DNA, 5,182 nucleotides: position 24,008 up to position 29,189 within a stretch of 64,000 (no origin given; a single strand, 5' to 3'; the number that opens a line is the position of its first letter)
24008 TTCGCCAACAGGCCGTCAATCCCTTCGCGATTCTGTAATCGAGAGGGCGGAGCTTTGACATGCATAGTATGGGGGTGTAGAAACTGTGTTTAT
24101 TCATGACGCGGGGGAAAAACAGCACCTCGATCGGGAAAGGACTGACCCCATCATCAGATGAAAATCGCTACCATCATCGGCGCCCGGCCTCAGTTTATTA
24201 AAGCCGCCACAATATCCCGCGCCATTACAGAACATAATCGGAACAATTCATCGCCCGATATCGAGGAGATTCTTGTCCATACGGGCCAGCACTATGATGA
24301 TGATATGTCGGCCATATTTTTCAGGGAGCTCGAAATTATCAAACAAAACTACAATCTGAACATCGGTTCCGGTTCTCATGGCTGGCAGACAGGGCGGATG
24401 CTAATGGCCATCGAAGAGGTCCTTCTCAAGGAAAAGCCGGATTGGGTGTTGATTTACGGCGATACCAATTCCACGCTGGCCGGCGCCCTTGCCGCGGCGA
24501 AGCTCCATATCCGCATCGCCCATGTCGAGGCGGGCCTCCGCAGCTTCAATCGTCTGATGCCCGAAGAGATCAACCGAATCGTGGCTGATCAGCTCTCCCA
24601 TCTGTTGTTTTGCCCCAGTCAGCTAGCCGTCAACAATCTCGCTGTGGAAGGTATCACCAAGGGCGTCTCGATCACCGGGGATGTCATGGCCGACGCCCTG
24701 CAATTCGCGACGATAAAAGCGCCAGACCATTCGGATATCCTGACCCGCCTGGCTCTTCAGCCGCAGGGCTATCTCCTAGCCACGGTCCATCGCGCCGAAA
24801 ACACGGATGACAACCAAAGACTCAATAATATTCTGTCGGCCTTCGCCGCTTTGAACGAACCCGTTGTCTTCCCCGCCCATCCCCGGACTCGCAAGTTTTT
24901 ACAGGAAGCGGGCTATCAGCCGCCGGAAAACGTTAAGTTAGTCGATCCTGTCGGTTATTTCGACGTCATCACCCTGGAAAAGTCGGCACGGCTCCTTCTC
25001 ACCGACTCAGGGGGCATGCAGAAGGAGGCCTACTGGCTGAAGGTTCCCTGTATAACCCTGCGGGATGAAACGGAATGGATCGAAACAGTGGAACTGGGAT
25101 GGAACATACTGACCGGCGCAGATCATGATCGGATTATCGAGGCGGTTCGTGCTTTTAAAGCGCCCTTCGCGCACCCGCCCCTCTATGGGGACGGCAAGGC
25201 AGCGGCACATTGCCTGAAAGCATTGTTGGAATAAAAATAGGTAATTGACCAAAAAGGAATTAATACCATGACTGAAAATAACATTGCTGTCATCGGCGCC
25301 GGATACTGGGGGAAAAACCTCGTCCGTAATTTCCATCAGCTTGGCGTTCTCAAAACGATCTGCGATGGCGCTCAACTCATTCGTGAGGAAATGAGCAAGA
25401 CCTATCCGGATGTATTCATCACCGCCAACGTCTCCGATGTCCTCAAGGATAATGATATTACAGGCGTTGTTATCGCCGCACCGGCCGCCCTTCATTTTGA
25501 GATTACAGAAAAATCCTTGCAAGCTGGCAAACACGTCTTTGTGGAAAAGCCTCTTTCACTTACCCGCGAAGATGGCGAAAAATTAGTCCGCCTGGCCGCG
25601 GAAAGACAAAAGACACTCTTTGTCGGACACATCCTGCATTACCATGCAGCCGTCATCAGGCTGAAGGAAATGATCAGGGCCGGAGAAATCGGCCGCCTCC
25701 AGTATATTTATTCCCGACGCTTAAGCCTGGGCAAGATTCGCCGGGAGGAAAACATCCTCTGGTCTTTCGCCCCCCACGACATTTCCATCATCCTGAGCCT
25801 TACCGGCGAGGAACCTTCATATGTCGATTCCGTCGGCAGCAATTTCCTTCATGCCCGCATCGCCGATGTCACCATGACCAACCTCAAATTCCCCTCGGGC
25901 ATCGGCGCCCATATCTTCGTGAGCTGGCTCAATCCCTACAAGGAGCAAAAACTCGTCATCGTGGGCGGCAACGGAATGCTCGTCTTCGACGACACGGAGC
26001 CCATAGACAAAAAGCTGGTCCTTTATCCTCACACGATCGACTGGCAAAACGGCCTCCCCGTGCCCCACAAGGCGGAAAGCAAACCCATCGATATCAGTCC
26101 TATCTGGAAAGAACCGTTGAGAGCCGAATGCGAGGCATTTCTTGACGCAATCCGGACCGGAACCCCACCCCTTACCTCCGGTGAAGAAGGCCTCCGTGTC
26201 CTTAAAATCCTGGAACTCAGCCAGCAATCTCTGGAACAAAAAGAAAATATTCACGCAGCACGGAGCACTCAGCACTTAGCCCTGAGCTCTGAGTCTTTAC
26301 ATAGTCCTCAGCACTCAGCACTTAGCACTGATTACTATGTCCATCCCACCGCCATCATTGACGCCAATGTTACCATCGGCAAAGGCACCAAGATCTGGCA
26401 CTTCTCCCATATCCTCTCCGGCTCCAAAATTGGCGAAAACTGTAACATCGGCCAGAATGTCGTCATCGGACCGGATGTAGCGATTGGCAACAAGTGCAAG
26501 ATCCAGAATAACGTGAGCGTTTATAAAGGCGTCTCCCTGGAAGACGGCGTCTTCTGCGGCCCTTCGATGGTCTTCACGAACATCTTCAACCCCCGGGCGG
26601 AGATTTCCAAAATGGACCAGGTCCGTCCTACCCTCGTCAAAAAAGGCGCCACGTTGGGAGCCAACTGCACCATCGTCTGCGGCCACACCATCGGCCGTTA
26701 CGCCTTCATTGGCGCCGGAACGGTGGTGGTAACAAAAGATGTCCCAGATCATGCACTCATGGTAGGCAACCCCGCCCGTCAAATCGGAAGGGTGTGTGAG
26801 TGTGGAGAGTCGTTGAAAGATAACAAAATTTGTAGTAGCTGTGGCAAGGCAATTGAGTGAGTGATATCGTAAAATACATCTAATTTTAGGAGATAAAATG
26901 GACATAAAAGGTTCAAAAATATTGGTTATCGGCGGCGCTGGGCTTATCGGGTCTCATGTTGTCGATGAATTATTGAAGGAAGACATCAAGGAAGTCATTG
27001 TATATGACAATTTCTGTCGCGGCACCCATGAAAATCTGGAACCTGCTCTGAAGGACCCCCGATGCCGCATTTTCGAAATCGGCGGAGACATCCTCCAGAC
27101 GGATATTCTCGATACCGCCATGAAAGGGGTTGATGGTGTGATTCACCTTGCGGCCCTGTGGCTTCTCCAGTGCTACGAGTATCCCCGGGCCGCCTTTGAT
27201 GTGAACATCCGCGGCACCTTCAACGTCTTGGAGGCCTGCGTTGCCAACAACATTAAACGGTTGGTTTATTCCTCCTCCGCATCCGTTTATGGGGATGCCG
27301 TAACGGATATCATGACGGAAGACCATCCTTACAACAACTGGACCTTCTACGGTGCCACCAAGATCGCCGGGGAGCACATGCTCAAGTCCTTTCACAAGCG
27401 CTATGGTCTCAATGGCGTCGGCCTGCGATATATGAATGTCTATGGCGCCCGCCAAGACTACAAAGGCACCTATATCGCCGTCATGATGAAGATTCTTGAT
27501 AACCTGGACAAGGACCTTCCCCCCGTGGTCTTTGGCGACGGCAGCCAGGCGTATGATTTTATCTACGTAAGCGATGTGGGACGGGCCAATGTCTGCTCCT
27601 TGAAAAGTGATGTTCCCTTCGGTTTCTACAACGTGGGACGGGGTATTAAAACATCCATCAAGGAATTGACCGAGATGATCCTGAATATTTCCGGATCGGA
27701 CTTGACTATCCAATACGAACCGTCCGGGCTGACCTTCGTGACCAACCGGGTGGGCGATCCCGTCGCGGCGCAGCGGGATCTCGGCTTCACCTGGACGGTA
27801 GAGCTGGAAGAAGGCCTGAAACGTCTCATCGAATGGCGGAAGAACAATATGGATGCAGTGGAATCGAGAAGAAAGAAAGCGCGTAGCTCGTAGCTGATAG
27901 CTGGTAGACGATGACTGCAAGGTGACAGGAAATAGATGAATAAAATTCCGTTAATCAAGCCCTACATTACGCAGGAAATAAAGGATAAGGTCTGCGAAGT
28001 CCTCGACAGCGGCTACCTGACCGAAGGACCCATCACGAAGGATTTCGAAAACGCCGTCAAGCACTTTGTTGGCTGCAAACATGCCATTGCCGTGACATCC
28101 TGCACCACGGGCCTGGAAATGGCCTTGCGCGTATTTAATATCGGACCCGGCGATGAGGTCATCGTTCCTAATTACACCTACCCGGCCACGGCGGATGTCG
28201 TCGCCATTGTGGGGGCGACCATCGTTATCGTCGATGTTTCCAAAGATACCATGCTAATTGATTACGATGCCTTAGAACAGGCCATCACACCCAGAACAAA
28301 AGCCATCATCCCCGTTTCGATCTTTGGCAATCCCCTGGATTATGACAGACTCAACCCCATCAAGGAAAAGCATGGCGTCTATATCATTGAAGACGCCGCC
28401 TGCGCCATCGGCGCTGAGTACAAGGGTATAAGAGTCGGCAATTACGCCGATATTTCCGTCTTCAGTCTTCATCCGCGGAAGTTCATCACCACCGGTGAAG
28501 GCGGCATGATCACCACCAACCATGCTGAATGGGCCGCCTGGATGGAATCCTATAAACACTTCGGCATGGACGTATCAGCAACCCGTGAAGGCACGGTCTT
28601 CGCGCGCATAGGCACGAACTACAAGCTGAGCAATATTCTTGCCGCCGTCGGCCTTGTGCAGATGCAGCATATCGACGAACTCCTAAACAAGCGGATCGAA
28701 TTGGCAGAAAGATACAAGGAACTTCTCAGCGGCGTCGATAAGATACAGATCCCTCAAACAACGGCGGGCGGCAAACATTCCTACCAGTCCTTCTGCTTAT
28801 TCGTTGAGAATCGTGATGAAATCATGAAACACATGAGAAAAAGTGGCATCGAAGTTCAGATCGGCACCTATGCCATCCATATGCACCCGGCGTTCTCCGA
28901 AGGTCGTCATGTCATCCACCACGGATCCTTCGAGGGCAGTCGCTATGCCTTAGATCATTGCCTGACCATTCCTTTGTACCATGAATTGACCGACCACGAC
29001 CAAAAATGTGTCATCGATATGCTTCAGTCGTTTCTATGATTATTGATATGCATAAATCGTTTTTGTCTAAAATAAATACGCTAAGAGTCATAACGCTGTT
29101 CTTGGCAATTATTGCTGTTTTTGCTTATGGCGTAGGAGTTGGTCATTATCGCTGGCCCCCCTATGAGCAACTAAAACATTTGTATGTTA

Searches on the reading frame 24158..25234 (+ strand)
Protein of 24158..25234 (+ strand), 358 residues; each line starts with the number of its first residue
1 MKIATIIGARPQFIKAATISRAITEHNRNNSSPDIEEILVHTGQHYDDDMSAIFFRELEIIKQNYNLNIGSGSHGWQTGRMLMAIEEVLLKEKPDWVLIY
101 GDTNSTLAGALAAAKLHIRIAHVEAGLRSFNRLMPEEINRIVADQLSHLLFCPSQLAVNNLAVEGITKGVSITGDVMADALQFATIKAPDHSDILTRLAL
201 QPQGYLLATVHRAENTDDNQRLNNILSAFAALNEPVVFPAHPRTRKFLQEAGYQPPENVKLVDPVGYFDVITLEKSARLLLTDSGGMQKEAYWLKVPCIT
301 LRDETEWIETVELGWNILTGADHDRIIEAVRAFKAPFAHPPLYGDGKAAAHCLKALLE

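Call 57: search_protein_families(library=pfam, proteins=[window:24158-25234:+], max_evalue=0.00001)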
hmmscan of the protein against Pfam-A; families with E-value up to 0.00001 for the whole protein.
window:24158-25234:+ (358 aa): 1 family
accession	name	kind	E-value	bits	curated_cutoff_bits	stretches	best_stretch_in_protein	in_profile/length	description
PF02350.25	Epimerase_2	-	1.4e-104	350.2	30.6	1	30-356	4-346/347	UDP-N-acetylglucosamine 2-epimerase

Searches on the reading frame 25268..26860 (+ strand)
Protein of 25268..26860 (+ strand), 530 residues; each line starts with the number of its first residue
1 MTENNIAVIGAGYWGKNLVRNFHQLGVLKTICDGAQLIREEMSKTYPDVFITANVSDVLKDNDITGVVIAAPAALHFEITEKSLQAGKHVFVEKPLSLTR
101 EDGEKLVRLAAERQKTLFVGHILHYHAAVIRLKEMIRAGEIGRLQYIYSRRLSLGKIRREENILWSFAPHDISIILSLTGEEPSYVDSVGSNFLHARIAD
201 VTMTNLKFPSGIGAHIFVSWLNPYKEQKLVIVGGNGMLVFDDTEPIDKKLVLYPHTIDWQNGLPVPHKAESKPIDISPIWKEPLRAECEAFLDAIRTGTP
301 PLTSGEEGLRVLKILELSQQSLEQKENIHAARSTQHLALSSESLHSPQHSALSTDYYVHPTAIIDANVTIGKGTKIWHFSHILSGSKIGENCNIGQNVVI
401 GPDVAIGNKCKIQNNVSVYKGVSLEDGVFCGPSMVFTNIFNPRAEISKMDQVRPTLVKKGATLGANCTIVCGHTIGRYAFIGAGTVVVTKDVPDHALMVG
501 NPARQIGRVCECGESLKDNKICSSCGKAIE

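Call 57: search_protein_families(library=pfam, proteins=[window:25268-26860:+], max_evalue=0.00001)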
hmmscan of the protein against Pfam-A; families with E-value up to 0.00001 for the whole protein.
window:25268-26860:+ (530 aa): 6 families
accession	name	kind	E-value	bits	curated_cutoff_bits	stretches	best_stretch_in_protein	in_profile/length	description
PF01408.29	GFO_IDH_MocA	-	4.2e-22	79.5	24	1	5-121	2-120/120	Oxidoreductase family, NAD-binding Rossmann fold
PF00132.30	Hexapep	-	9.9e-19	66.6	27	1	367-401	1-35/36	Bacterial transferase hexapeptide (six repeats)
PF22725.1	GFO_IDH_MocA_C3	-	8e-14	52.1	27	1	131-238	3-123/124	GFO/IDH/MocA C-terminal domain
PF14602.12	Hexapep_2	-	1e-10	41.5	27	1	387-419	3-33/34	Hexapeptide repeat of succinyl-transferase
PF25084.1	LbH_EIF2B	-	6e-10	39.5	54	1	357-428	11-85/105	EIF2B subunit epsilon LbH domain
PF02894.22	GFO_IDH_MocA_C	-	1.3e-09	38.7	22.9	1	133-326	1-214/218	Oxidoreductase family, C-terminal alpha/beta domain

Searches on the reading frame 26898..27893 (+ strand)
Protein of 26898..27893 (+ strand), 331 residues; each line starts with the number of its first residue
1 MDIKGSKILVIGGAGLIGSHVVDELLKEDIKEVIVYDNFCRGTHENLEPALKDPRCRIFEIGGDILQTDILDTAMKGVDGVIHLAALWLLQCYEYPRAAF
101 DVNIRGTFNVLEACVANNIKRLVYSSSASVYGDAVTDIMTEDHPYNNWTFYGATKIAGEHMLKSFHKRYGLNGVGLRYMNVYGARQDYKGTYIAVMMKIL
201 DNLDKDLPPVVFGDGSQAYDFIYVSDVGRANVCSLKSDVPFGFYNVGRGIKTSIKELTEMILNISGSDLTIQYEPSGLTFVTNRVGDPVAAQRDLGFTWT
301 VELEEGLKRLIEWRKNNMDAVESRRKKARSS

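Call 57: search_protein_families(library=pfam, proteins=[window:26898-27893:+], max_evalue=0.00001)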
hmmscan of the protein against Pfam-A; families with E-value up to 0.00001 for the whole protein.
window:26898-27893:+ (331 aa): 9 families
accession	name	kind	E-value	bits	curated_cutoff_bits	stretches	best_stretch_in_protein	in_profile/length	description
PF01370.27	Epimerase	-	3.5e-51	174.4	20.9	1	8-247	1-240/240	NAD dependent epimerase/dehydratase family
PF16363.11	GDP_Man_Dehyd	-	2e-40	139.7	27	1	9-309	1-331/332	GDP-mannose 4,6 dehydratase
PF01073.25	3Beta_HSD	-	1e-30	107.2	22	1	9-236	1-230/280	3-beta hydroxysteroid dehydrogenase/isomerase family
PF02719.21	Polysacc_synt_2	-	1.9e-16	60.5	20.2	1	8-185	1-175/293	Polysaccharide biosynthesis protein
PF04321.23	RmlD_sub_bind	-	1.2e-12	47.9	27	1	7-200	2-167/287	RmlD substrate binding domain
PF07993.18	NAD_binding_4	-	2.9e-11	43.5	20.1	1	12-185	3-211/258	Male sterility protein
PF13460.12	NAD_binding_10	-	4.1e-10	40.2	27.2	1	12-136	1-107/184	NAD(P)H-binding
PF05368.20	NmrA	-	2.2e-08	34.5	27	1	6-127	3-107/298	NmrA-like family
PF00106.31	adh_short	-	1.6e-06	28.2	26.6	1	8-174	3-172/195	short chain dehydrogenase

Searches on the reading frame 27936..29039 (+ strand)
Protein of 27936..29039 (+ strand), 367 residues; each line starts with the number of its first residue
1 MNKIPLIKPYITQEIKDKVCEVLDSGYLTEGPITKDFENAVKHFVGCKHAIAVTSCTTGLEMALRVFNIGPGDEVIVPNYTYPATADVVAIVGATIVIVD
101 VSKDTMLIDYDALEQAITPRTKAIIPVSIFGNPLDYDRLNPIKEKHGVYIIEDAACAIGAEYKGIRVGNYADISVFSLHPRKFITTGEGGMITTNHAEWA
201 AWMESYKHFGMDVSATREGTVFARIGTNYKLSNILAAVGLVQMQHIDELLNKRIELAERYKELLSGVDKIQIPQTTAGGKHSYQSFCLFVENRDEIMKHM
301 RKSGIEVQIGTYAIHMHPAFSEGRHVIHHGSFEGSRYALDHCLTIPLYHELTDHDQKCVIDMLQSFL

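Call 57: search_protein_families(library=pfam, proteins=[window:27936-29039:+], max_evalue=0.00001)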
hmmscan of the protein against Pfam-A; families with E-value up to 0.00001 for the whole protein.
window:27936-29039:+ (367 aa): 3 families
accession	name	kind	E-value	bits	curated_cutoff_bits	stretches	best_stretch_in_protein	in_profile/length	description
PF01041.23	DegT_DnrJ_EryC1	-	4.8e-106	355.4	19.8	1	10-363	2-359/360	DegT/DnrJ/EryC1/StrS aminotransferase family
PF00155.27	Aminotran_1_2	-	6.4e-12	45.8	19.7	1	33-155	43-187/361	Aminotransferase class I and II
PF01053.26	Cys_Met_Meta_PP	-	2.9e-09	36.4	27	1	31-213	51-233/381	Cys/Met metabolism PLP-dependent enzyme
